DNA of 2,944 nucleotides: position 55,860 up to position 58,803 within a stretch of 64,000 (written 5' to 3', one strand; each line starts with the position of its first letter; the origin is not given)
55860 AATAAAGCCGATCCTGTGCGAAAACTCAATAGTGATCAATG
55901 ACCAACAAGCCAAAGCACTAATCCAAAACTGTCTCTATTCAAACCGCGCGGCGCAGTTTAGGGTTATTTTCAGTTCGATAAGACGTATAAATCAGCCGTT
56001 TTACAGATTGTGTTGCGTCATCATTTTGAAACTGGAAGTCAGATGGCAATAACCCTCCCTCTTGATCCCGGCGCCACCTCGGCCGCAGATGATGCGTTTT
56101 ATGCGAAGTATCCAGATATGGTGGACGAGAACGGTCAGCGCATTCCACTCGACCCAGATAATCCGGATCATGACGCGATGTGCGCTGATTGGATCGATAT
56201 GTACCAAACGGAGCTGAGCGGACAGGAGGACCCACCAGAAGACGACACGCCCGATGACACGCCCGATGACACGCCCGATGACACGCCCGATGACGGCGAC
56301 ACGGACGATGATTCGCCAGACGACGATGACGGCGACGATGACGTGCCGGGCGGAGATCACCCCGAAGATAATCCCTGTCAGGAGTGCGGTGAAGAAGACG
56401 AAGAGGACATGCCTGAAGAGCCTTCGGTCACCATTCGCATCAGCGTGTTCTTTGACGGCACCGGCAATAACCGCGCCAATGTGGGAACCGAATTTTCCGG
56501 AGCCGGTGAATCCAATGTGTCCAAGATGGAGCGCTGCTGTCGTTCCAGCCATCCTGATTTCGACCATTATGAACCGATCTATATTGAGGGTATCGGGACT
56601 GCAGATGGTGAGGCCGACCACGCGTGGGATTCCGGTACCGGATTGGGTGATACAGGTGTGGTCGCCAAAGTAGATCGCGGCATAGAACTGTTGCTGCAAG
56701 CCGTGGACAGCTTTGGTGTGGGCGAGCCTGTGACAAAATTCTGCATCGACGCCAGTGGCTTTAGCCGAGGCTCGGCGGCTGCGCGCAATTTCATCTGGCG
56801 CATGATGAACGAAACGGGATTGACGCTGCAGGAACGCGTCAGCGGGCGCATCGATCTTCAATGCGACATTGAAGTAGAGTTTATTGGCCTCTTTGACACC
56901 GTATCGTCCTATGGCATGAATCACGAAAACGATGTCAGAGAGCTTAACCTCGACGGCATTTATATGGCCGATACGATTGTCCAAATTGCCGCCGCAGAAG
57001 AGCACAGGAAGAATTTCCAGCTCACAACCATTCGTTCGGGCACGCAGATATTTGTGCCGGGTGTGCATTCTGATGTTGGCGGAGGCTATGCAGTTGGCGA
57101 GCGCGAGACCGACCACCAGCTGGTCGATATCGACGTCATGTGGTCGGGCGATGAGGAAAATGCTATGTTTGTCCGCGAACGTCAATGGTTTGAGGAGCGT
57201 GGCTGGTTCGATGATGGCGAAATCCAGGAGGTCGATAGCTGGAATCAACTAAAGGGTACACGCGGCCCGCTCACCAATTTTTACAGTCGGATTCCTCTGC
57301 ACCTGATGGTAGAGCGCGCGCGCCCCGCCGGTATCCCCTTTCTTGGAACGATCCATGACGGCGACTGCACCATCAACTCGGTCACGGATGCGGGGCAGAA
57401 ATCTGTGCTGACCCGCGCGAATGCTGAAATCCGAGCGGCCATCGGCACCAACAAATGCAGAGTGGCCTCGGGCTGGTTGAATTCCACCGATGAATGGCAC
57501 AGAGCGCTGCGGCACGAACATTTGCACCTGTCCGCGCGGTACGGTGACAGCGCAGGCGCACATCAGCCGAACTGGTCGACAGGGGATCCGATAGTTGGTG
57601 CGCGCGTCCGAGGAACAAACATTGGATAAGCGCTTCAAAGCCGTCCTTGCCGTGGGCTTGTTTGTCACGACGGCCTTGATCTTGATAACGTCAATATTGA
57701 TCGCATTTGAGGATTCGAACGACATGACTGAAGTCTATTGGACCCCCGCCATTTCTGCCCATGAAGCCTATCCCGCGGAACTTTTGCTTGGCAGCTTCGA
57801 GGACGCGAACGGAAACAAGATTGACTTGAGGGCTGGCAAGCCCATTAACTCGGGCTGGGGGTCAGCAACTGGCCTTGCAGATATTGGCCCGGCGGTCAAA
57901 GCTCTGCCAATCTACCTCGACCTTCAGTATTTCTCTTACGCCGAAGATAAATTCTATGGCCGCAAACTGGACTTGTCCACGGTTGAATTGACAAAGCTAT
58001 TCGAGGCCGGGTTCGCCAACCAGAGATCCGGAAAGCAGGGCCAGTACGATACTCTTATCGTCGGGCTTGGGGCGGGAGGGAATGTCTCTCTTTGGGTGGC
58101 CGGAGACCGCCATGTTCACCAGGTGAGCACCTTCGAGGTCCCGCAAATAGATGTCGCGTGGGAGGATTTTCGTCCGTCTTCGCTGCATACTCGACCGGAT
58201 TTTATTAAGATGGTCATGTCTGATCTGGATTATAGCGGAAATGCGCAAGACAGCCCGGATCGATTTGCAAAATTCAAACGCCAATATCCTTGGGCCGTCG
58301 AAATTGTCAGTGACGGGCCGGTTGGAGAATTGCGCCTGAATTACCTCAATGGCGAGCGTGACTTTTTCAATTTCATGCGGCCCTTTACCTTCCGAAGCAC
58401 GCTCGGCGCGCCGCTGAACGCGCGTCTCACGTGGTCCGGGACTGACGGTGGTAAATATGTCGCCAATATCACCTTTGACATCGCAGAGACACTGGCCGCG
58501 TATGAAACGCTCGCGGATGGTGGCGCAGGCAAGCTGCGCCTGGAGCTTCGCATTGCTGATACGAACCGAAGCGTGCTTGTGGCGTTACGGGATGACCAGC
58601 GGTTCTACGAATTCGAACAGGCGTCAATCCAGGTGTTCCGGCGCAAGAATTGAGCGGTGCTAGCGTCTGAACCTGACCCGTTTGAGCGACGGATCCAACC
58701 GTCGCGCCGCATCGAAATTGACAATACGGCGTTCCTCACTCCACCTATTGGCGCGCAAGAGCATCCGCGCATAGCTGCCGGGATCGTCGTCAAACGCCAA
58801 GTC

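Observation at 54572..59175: Orphan T6SS-style cargo island: DUF4123 adaptor, Tle1-like lipase and membrane-anchored putative immunity, with no vgrG/PAAR/hcp or T6SS core in view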

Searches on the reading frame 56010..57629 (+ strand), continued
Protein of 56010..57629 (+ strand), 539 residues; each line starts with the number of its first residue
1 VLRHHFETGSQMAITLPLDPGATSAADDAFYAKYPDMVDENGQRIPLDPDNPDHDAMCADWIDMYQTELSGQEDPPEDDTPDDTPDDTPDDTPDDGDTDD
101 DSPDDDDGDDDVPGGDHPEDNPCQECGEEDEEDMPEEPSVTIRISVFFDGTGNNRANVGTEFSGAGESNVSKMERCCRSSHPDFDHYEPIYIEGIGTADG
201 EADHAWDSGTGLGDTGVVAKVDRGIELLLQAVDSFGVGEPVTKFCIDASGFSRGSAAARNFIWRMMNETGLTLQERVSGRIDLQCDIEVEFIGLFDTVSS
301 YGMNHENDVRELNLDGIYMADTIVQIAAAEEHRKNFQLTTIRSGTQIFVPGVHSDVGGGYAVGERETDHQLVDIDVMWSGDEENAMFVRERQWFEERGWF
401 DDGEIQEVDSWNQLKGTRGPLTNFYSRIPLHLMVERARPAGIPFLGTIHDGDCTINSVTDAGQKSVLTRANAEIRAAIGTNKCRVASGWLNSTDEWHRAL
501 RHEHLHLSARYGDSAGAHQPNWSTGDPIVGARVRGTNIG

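Call 21: search_protein_families(library=pfam, proteins=[L004:9570-9998:+, L004:1376-9049:+, L002:9340-9618:+], max_evalue=1)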
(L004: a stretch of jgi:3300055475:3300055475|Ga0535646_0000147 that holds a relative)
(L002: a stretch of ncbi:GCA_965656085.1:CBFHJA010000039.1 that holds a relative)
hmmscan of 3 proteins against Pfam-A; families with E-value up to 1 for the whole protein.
L004:9570-9998:+ (142 aa): 0 families

L004:1376-9049:+ (2557 aa): 3 families
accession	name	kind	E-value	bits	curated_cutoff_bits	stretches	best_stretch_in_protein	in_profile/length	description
PF09458.16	H_lectin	-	1.2e-06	29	24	1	2300-2345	2-52/67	H-type lectin domain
PF02415.23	Chlam_PMP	-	0.0091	16.6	20.6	2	452-467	2-17/19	Chlamydia polymorphic membrane protein (Chlamydia_PMP) repeat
PF20606.3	DUF6799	-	0.75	10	26.8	0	319-346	26-53/63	Domain of unknown function (DUF6799)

L002:9340-9618:+ (92 aa): 0 families

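Call 25: find_related_loci(query=A1, collection=genome_contigs, flank=10000)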
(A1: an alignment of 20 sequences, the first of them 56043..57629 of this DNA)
Query A1 (528 aa) in genome_contigs; peptide patterns used: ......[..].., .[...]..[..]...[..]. (x = any residue, [..] = any of these).
600 stretches matched a pattern (row limit reached: there are more); 502 encode a relative of the query (tblastn E <= 1e-3); the best 80 are kept; 80 distinct loci.
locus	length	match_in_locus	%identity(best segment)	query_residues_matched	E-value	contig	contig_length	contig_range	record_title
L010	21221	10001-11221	41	130-528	2e-84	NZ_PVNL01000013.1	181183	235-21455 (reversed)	Enhygromyxa salina strain SWB007 ENSA7_contig000013, whole genome shotgun sequence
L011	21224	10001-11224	41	130-528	4e-83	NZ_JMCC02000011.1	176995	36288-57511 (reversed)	Enhygromyxa salina strain DSM 15201 ES-Contig_11, whole genome shotgun sequence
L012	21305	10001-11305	39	103-528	6e-83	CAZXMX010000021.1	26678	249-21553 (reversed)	MAG TPA_asm: uncultured Neomegalonema sp. isolate SRP065251_co1_23 genome assembly, contig: NODE_1189_length_26678_cov_8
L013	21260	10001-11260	37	100-523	2e-79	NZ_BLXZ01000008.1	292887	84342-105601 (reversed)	Geomonas limicola strain Red745 sequence08, whole genome shotgun sequence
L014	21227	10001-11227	36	112-523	1e-71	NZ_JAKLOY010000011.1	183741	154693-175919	Geomonas sp. Red32 Scaffold11, whole genome shotgun sequence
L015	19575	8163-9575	32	104-524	5e-60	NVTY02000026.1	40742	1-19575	MAG: Thiotrichaceae bacterium isolate NORP103 14112, whole genome shotgun sequence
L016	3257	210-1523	32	111-521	2e-55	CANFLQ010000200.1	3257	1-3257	MAG: Bacteroidetes bacterium isolate Jr-11dec17-86 genome assembly, contig: Jr-11dec17-C24051, whole genome shotgun sequ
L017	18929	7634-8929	32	120-499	2e-55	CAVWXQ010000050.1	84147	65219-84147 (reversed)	MAG: uncultured Gammaproteobacteria bacterium isolate MFD03551.bin.2.30 genome assembly, contig: contig_9185, whole geno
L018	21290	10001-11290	32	115-517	3e-53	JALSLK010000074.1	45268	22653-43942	MAG: Flavobacteriaceae bacterium isolate 355-202_metabat2_scaf2bin.014 355-202_scaffold_413_c1, whole genome shotgun seq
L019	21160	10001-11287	32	120-500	2e-53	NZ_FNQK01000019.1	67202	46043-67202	Bizionia paragorgiae strain DSM 23842, whole genome shotgun sequence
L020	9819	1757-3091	33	115-515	5e-54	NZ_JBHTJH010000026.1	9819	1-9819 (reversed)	Sungkyunkwania multivorans strain CCUG 62952 GCM70027502_22, whole genome shotgun sequence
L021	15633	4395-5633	32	112-501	3e-51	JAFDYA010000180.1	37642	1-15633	MAG: Bacteroidetes bacterium isolate SZAS-39 CK_MAG-71__180__length-37642, whole genome shotgun sequence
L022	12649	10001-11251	33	129-512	4e-51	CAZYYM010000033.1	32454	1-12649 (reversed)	MAG TPA_asm: uncultured Gammaproteobacteria bacterium isolate binchicken_co275_23 genome assembly, contig: NODE_1473_len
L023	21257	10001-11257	32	114-500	3e-50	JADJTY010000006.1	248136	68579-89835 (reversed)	MAG: Chitinophagaceae bacterium isolate Hirt_18-Q3-R61-65_BATAC.207 tig00003810-10-2477920, whole genome shotgun sequenc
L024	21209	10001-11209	32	129-511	6e-50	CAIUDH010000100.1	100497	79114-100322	MAG: uncultured Bacteroidetes bacterium isolate Kiruna3_bin-3834 genome assembly, contig: bin-3834:100/111, whole genome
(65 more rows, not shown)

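Call 26: search_dna_similar(query=window:56043-57629:+, collection=plasmids, mode=protein, max_rows=25)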
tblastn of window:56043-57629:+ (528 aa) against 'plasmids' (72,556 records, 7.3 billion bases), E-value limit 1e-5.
Records with a match: 136; places in all: 139; records where one place covers at least 80% of the query: 0.
Best place of each record, by identity: <60% 136.
By first word of the organism name: Aeromonas 43; Escherichia 19; Citrobacter 13; Enterobacter 12; Klebsiella 11; Salmonella 8; Rahnella 6; Vibrio 6; Serratia 3; Pantoea 2; and 11 more.
By predicted mobility (MOB-suite, as given by PLSDB): conjugative 79; non-mobilizable 33; mobilizable 24.
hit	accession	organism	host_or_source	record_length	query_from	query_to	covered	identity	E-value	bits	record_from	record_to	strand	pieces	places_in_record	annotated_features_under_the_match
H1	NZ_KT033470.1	Aeromonas salmonicida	-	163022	130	501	70%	26.6%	3e-18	96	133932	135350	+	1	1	DUF2235 domain-containing protein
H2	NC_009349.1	Aeromonas salmonicida subsp. salmonicida A449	-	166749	130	501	70%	26.6%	3e-18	96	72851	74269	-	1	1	DUF2235 domain-containing protein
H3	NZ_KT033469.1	Aeromonas salmonicida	-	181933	130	501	70%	26.6%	3e-18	96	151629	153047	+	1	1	DUF2235 domain-containing protein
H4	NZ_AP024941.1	Aeromonas caviae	-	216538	130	501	70%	26.6%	3e-18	96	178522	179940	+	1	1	DUF2235 domain-containing protein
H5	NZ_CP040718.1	Aeromonas veronii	alligator,bacteria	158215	129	498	70%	26.6%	3e-19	99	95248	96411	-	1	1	PAAR domain-containing protein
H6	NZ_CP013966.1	Aeromonas hydrophila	fish,cell culture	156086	129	498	70%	26.6%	1e-18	98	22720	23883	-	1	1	PAAR domain-containing protein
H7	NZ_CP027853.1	Plesiomonas shigelloides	whole organism,catfish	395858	130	498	70%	26.2%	3e-12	77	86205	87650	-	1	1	DUF2235 domain-containing protein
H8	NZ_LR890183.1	Citrobacter freundii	Homo sapiens,rectal swab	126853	132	434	57%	30.5%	7e-17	92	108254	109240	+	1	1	PAAR domain-containing protein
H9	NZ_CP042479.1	Citrobacter freundii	Homo sapiens,Whole organism,clinical ...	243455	132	434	57%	30.5%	7e-17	92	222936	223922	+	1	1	PAAR domain-containing protein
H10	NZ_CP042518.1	Citrobacter freundii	Whole organism,ARJO bathroom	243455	132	434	57%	30.5%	7e-17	92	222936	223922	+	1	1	PAAR domain-containing protein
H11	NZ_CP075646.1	Escherichia coli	Homo sapiens,stool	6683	129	433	58%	30.2%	5e-15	86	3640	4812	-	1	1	DUF2235 domain-containing protein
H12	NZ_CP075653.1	Escherichia coli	Homo sapiens,stool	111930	129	433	58%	30.2%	6e-15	86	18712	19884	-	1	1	DUF2235 domain-containing protein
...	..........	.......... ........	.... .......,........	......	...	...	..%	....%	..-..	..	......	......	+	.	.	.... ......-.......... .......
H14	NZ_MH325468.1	Enterobacter hormaechei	urine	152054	132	434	57%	30.2%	3e-17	93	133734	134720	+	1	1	PAAR domain-containing protein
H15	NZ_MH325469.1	Enterobacter hormaechei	urine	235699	132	434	57%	30.2%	3e-17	93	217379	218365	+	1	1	PAAR domain-containing protein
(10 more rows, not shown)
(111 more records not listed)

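Call 38: find_encoding_contigs(protein=P0016, flank=10000, max_places=2)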
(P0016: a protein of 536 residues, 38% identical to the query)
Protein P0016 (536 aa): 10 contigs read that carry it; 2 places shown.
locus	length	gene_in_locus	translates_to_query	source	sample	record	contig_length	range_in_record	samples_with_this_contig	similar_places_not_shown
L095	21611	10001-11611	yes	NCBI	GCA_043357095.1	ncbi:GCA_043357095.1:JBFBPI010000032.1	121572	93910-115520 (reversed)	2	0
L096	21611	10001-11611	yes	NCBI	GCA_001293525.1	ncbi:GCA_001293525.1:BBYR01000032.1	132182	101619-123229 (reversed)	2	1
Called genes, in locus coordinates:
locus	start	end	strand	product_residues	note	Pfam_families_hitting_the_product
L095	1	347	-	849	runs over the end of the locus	-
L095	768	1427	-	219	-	-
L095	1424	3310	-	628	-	PF13353:Fer4_12 (faint), PF04055:Radical_SAM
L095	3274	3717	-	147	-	-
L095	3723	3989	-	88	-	-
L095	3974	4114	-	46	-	-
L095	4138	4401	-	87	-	-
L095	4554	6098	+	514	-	PF02310:B12-binding, PF04055:Radical_SAM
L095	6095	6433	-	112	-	-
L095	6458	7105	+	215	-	-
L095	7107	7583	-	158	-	PF00196:GerE, PF13936:HTH_38 (faint)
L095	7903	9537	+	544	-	-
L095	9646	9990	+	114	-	-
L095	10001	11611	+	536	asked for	PF09994:T6SS_Tle1-like_cat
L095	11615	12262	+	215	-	PF11153:DUF2931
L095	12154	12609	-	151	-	PF00111:Fer2 (weak)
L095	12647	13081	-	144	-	PF13478:XdhC_C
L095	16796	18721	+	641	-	PF00126:HTH_1, PF03466:LysR_substrate, PF01979:Amidohydro_1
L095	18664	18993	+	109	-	PF01979:Amidohydro_1 (weak), PF07969:Amidohydro_3 (weak)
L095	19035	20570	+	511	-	PF00005:ABC_tran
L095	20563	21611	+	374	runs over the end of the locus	PF02653:BPD_transp_2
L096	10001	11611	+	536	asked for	PF09994:T6SS_Tle1-like_cat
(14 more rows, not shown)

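Call 39: find_encoding_contigs(protein=P0013, flank=10000, max_places=2)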
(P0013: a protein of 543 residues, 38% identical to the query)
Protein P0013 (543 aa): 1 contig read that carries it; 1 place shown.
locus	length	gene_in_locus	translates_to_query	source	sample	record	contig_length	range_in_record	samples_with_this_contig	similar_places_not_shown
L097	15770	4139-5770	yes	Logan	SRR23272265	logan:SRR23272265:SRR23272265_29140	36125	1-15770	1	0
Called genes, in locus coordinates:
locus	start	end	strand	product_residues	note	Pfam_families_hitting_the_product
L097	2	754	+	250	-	?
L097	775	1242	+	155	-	PF01047:MarR, PF12802:MarR_2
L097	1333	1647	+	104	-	PF21173:DksA-like_N, PF01258:zf-dskA_traR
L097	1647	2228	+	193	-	PF08212:Lipocalin_2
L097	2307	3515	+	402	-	PF03616:Glt_symporter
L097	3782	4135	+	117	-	-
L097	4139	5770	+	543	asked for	PF09994:T6SS_Tle1-like_cat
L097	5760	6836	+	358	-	PF11153:DUF2931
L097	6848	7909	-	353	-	PF04303:PrpF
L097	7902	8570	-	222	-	PF03737:RraA-like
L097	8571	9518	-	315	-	PF00903:Glyoxalase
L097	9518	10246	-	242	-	PF02585:PIG-L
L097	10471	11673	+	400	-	PF00126:HTH_1, PF03466:LysR_substrate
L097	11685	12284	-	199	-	PF02798:GST_N, PF13417:GST_N_3, PF13409:GST_N_2, PF13410:GST_C_2 (weak)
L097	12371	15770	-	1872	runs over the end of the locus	PF01839:FG-GAP (weak), PF13517:FG-GAP_3 (faint), PF01839:FG-GAP, PF17803:Cadherin_4 (weak), PF17963:Big_9, PF09458:H_lectin (faint)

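Call 91: search_protein_families(library=padloc, proteins=[window:56043-57629:+], max_evalue=0.01)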
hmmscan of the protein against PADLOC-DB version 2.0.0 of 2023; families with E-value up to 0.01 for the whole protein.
window:56043-57629:+ (528 aa): 0 families

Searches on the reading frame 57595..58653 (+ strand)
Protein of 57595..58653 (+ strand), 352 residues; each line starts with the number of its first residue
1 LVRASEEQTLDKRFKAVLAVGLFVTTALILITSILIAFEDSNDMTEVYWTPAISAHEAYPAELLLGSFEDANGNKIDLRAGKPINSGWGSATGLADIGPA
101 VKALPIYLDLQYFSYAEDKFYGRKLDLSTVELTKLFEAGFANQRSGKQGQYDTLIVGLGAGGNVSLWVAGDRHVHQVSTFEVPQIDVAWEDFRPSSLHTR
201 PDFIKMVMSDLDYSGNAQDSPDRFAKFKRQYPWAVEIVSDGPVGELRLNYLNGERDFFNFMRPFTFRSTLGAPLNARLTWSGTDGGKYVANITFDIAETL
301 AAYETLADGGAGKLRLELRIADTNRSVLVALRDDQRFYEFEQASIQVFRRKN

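Call 3: search_protein_families(library=pfam, proteins=[window:57595-58653:+], max_evalue=0.1)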
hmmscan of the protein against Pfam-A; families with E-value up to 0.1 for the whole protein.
window:57595-58653:+ (352 aa): 1 family
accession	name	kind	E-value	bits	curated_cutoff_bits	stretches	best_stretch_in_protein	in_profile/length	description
PF11153.13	DUF2931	-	7e-17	62.2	22.2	1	43-200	8-164/182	Protein of unknown function (DUF2931)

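Call 4: search_protein_families(library=ncbifam, proteins=[window:57595-58653:+], max_evalue=0.1)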
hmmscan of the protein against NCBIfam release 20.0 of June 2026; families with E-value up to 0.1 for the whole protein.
window:57595-58653:+ (352 aa): 0 families

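Call 14: search_solved_structures(query=window:57595-58653:+, max_evalue=1, show_alignments=1)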
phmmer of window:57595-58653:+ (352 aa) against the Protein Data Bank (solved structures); distinct sequences matched with E-value up to 1: 0.

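Call 91: search_protein_families(library=padloc, proteins=[window:57595-58653:+], max_evalue=0.01)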
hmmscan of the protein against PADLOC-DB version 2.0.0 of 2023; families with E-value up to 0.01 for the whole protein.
window:57595-58653:+ (352 aa): 0 families
